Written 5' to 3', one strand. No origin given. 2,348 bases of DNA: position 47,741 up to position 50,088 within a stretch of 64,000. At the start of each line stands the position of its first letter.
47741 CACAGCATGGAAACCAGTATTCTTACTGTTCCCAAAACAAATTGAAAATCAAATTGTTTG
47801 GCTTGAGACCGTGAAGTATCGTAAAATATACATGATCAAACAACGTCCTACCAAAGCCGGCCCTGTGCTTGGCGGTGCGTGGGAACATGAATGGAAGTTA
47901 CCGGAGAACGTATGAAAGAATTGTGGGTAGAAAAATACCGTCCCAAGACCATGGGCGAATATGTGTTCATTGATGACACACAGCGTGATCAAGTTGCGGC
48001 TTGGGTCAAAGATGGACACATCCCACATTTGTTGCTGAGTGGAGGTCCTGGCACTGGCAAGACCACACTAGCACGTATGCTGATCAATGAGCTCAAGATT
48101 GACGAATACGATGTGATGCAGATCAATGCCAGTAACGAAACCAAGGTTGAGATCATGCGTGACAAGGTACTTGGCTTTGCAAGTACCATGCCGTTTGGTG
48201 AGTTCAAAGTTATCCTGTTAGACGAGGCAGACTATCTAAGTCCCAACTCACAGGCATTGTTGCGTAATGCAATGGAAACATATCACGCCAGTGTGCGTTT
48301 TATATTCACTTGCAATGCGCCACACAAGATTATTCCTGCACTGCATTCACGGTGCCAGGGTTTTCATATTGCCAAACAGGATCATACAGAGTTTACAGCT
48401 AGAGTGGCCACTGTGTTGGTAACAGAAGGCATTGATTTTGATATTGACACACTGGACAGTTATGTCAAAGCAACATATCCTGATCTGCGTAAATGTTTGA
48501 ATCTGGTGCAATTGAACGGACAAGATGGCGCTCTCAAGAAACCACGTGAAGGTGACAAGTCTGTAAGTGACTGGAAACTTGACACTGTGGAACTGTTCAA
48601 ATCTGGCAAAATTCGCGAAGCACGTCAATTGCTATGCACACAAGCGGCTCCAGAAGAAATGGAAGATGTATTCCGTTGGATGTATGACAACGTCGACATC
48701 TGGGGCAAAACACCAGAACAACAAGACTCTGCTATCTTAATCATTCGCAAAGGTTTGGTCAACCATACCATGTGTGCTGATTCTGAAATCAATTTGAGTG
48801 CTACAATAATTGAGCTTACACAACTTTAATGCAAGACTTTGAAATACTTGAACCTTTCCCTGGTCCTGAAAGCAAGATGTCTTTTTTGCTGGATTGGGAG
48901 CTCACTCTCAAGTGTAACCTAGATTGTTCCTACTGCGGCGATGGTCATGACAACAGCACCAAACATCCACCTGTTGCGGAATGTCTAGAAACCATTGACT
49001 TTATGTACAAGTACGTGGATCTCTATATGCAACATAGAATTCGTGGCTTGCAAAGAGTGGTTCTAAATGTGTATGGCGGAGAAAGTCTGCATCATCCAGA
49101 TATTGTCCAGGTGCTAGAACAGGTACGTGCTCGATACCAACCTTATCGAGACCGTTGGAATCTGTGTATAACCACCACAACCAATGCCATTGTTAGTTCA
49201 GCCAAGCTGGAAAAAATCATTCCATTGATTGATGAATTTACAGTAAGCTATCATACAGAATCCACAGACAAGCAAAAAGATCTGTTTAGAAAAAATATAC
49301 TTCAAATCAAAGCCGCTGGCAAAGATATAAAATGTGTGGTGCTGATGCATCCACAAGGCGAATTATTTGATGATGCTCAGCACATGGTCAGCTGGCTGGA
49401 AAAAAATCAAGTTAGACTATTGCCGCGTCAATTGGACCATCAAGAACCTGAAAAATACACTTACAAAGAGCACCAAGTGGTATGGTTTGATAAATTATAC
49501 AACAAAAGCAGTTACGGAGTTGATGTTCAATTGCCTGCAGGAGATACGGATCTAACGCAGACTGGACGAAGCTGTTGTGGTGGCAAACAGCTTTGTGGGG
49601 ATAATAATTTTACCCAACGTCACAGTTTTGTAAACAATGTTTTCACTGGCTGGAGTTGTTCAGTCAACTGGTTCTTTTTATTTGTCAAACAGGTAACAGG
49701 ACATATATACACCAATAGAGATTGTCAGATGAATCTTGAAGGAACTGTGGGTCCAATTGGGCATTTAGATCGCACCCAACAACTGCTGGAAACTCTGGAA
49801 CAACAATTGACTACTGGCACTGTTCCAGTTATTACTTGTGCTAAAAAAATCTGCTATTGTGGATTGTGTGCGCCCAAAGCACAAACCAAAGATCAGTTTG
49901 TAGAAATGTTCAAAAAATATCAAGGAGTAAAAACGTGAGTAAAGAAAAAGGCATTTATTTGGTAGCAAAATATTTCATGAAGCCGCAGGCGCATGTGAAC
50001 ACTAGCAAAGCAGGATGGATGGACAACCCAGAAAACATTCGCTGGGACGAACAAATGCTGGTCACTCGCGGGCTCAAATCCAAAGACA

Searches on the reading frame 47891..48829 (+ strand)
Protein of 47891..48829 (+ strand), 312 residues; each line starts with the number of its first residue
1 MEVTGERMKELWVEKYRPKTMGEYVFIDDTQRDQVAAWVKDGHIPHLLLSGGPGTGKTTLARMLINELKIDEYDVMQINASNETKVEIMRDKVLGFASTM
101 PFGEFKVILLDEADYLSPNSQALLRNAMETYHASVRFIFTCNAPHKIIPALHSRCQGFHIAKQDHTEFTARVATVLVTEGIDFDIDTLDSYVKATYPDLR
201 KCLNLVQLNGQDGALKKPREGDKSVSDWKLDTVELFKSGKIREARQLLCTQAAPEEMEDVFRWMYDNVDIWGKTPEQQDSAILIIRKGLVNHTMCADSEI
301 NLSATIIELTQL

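Call 19: search_protein_families(library=pfam, proteins=[window:47891-48829:+], max_evalue=0.01)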
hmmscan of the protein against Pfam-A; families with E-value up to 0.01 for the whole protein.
window:47891-48829:+ (312 aa): 26 families (the best 25 are shown)
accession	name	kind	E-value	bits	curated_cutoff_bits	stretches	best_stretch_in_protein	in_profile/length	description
PF00004.35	AAA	-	5.4e-17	62.9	21.2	1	47-156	1-124/131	ATPase family associated with various cellular activities (AAA)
PF13401.12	AAA_22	-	6.7e-09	36.6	27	1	46-99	7-60/130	AAA domain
PF05496.18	RuvB_N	-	7.5e-08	32.7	27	1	17-134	2-114/159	Holliday junction DNA helicase RuvB P-loop domain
PF13177.12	DNA_pol3_delta2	-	1.4e-07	32.1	27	1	82-162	79-159/161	DNA polymerase III, delta subunit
PF20720.3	nSTAND3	-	2.3e-07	31.1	27.2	1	46-85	19-58/155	Novel STAND NTPase 3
PF13191.12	AAA_16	-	3e-06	28.3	32.6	1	39-70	19-50/167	AAA ATPase domain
PF24883.2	NPHP3_N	-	3e-06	28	24.8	1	31-74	8-52/164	Nephrocystin 3, N-terminal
PF13173.12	AAA_14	-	3.3e-06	27.6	27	1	47-154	5-110/129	AAA domain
PF07728.20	AAA_5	-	7e-06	26.5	22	1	46-81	1-36/139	AAA domain (dynein-related subfamily)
PF03215.21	Rad17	-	1.3e-05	25.7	23.8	1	8-77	5-78/186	Rad17 P-loop domain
PF12775.13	AAA_7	-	2.2e-05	24.5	25.8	1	46-90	35-79/181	P-loop containing dynein motor region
PF13245.12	AAA_19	-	0.00016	22.3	25.1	1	45-100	12-68/134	AAA domain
PF13604.12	AAA_30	-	0.00035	20.8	27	1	29-137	4-121/191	AAA domain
PF25199.1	nSTAND_NTPase5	-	0.00056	20.2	34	1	44-142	41-133/145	Novel STAND NTPase 5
PF07726.17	AAA_3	-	0.00067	20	27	1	46-135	1-93/131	ATPase family associated with various cellular activities (AAA)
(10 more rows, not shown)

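Call 21: search_protein_families(library=ncbifam, proteins=[window:47891-48829:+], max_evalue=0.001)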
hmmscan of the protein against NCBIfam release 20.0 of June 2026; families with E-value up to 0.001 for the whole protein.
window:47891-48829:+ (312 aa): 75 families (the best 25 are shown)
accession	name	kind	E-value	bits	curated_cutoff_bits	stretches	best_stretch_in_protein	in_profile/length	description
NF001679.0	PRK00440.1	equivalog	2.3e-51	174.8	303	1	7-209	3-208/322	replication factor C small subunit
NF009067.0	PRK12402.1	equivalog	5.8e-37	127.4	317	2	85-213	105-234/340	replication factor C small subunit 2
NF003157.0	PRK04132.1-2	equivalog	5.5e-33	113.9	1103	2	59-209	603-753/864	replication factor C small subunit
NF003159.0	PRK04132.1-4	equivalog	2.1e-31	108.7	999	2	60-208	591-739/852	replication factor C small subunit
NF003229.0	PRK04195.1-5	equivalog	2e-23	82.8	280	1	12-280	7-286/413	replication factor C large subunit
NF003158.0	PRK04132.1-3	equivalog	6.2e-23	79.9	1750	2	60-142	567-649/1437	replication factor C small subunit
TIGR02397.1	dnaX_nterm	equivalog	4.2e-22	78.9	250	1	72-206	85-219/355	DNA polymerase III subunit gamma/tau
NF003233.0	PRK04195.2-3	equivalog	9.9e-20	70.8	471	1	11-214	2-210/504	replication factor C large subunit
NF011522.0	PRK14961.1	equivalog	3.2e-18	65.7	562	1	74-207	89-222/363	DNA polymerase III subunits gamma and tau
NF003230.0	PRK04195.1-6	equivalog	8.1e-17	61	441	1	11-207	3-203/494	replication factor C large subunit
NF005942.0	PRK07994.1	equivalog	2.4e-16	59.9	613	1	74-206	89-221/655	DNA polymerase III subunit gamma/tau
NF011521.0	PRK14960.1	equivalog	2.5e-16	59.2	1228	1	74-206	88-220/702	DNA polymerase III subunit gamma/tau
NF003227.0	PRK04195.1-2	equivalog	1.1e-15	57.4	502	1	12-269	6-264/487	replication factor C large subunit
NF003228.0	PRK04195.1-4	equivalog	1.4e-15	57.1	456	1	12-269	4-267/502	replication factor C large subunit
NF003234.0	PRK04195.2-4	equivalog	1.7e-15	56.9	529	1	11-210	2-215/497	replication factor C large subunit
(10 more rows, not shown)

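Call 62: search_dna_similar(query=window:47891-48829:+, collection=phages, mode=protein, max_rows=25)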
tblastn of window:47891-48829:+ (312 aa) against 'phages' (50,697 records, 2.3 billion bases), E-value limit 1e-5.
Records with a match: 2643; places in all: 2652; records where one place covers at least 80% of the query: 1723.
Best place of each record, by identity: <60% 2643.
By first word of the organism name: Escherichia 676; Synechococcus 377; Klebsiella 331; Salmonella 203; Vibrio 137; Shigella 89; Aeromonas 82; Acinetobacter 73; Cyanophage 61; Enterobacter 59; and 71 more.
By host as written in the record: - 476; Escherichia coli 281; Klebsiella pneumoniae 115; Synechococcus 107; Synechococcus sp. 38; Escherichia coli O157:H7 38; Salmonella enterica 30; Synechococcus sp. WH7803 28; and 588 more.
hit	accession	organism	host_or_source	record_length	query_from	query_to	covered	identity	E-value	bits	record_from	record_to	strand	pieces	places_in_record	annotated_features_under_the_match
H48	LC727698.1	Pseudomonas phage sp. 30-3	Pseudomonas aeruginosa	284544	8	309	97%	56.3%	1e-114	369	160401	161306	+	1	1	ATPase AAA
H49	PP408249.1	Pseudomonas phage vB_Pa-PAC2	Pseudomonas aeruginosa PAO1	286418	8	309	97%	56.3%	1e-114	369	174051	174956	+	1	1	AAA domain-containing protein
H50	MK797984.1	Pseudomonas phage vB_PaeM_PA5oct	-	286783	8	309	97%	56.3%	1e-114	369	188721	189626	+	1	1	hypothetical protein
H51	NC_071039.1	Pseudomonas phage vB_PaeM_PA5oct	-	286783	8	309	97%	56.3%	1e-114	369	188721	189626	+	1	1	hypothetical protein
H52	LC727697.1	Pseudomonas phage sp. 30-2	Pseudomonas aeruginosa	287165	8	309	97%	56.3%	1e-114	369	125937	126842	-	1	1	ATPase AAA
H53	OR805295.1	Pseudomonas phage Paride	Pseudomonas aeruginosa PAO1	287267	8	309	97%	56.3%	1e-114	369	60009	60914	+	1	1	clamp loader of DNA polymerase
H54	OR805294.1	Pseudomonas phage Ettore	Pseudomonas aeruginosa PAO1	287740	8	309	97%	56.3%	1e-114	369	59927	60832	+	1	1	clamp loader of DNA polymerase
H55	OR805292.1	Pseudomonas phage Cassandra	Pseudomonas aeruginosa PAO1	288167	8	309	97%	56.3%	1e-114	369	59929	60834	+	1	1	clamp loader of DNA polymerase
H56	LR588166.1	Pseudomonas phage vB_PaeM_MIJ3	-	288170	8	309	97%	56.3%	1e-114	369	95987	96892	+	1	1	dnaX: DNA polymerase III subunit tau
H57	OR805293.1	Pseudomonas phage Deifobo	Pseudomonas aeruginosa PAO1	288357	8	309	97%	56.3%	1e-114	369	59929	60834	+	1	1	clamp loader of DNA polymerase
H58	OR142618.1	Pseudomonas phage Callisto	Pseudomonas aeruginosa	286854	8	309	97%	56.3%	1e-114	369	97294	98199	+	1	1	ruvB: holliday junction ATP-dependent DNA helicase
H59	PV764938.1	Sinorhizobium phage Phosso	Sinohrizobium meliloti NRRL L-50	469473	8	312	98%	44.2%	3e-86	288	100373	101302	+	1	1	AAA-ATPase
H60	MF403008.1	Agrobacterium phage Atu_ph07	Agrobacterium tumefaciens C58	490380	8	312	98%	42.3%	1e-77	263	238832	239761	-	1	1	replication factor C small subunit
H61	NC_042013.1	Agrobacterium phage Atu_ph07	Agrobacterium tumefaciens C58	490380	8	312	98%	42.3%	1e-77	263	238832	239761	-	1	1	clamp loader of DNA polymerase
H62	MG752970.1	Ralstonia phage RsoM2USA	Ralstonia solanacearum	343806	11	312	97%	41.4%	3e-73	250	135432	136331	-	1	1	hypothetical protein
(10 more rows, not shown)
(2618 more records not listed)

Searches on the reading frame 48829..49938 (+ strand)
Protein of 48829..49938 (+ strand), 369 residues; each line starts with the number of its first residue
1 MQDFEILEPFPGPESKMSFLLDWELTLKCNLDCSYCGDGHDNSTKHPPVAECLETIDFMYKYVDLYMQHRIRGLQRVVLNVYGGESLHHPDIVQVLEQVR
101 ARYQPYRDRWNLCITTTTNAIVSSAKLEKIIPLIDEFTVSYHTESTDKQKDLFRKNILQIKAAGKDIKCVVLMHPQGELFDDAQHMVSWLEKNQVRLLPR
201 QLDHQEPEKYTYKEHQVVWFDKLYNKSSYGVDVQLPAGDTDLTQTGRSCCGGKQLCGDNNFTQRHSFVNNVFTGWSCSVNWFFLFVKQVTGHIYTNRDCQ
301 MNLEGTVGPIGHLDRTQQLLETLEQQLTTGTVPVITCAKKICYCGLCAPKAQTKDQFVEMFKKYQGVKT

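Call 19: search_protein_families(library=pfam, proteins=[window:48829-49938:+], max_evalue=0.01)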
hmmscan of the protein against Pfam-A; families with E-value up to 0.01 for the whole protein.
window:48829-49938:+ (369 aa): 1 family
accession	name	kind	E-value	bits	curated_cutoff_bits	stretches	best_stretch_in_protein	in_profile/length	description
PF04055.27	Radical_SAM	-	8.7e-06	26.4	29.5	1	24-152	2-120/166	Radical SAM superfamily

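Call 21: search_protein_families(library=ncbifam, proteins=[window:48829-49938:+], max_evalue=0.001)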
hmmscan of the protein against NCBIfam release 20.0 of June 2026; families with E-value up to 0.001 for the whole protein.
window:48829-49938:+ (369 aa): 15 families
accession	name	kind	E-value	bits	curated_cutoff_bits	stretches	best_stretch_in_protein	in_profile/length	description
TIGR04133.1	rSAM_w_lipo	hypoth_equivalog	8.7e-07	28.2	425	1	21-107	26-105/350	TIGR04133 family radical SAM/SPASM protein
NF033640.1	N_Twi_rSAM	subfamily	3.8e-06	26.2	170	1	20-156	112-252/398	twitch domain-containing radical SAM protein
TIGR04068.1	rSAM_ocin_clost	equivalog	3.8e-06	26.1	500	1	24-111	89-174/462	Cys-rich peptide radical SAM maturase CcpM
NF038283.1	viperin_w_prok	equivalog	5.1e-06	25.9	180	1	21-154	4-127/281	viperin family antiviral radical SAM protein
TIGR04148.1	GG_samocin_CFB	equivalog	5.9e-06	25.7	300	1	22-175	20-175/411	radical SAM peptide maturase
NF050035.1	rSAM_WgK_link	exception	6.1e-06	25.5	650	1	17-163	7-143/367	radical SAM/SPASM peptide maturase WgkB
TIGR04280.1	geopep_mat_rSAM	hypoth_equivalog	6.9e-06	25.3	400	1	25-117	90-176/428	geopeptide radical SAM maturase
TIGR02666.1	moaA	equivalog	9.6e-06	24.8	284.05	1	25-153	16-134/336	GTP 3',8-cyclase MoaA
NF038170.1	lachnocin_rSAM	equivalog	1.6e-05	24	550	1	24-131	81-182/440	lachnocin radical SAM maturase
NF047865.1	rSAM_PapB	equivalog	0.00012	21.5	340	1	25-154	9-130/330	PapB family radical SAM/SPASM ranthipeptide maturase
TIGR04463.1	rSAM_vs_C_rich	equivalog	0.00016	20.5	525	1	25-98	88-153/438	TIGR04463 family radical SAM/SPASM RiPP maturase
TIGR04317.1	W_rSAM_matur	equivalog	0.00017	20.8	380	1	24-154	9-123/349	tungsten cofactor oxidoreductase radical SAM maturase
TIGR04103.1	rSAM_nif11_3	equivalog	0.00053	18.7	725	1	23-59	9-46/412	nif11-class peptide radical SAM maturase 3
TIGR04251.1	SCM_rSAM_ScmF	equivalog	0.00062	19.2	400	1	24-148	9-118/353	SynChlorMet cassette radical SAM/SPASM protein ScmF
NF001199.0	PRK00164.2-1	equivalog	0.00089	18.5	231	0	24-158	17-135/308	GTP 3',8-cyclase MoaA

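Call 44: search_protein_families(library=phrogs, proteins=[window:48829-49938:+], max_evalue=0.00001)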
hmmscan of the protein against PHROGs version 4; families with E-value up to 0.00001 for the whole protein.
window:48829-49938:+ (369 aa): 2 families
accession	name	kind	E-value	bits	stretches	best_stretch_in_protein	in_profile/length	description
phrog_1802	-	other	2e-11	44.4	1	14-164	39-197/556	radical SAM domain-containing protein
phrog_13987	-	other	1.7e-08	35.1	1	10-196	6-166/274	radical SAM domain-containing protein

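Call 54: search_dna_similar(query=window:48829-49938:+, collection=phages, mode=protein, max_rows=12)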
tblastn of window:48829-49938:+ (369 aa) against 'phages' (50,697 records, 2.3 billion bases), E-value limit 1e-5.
No match.
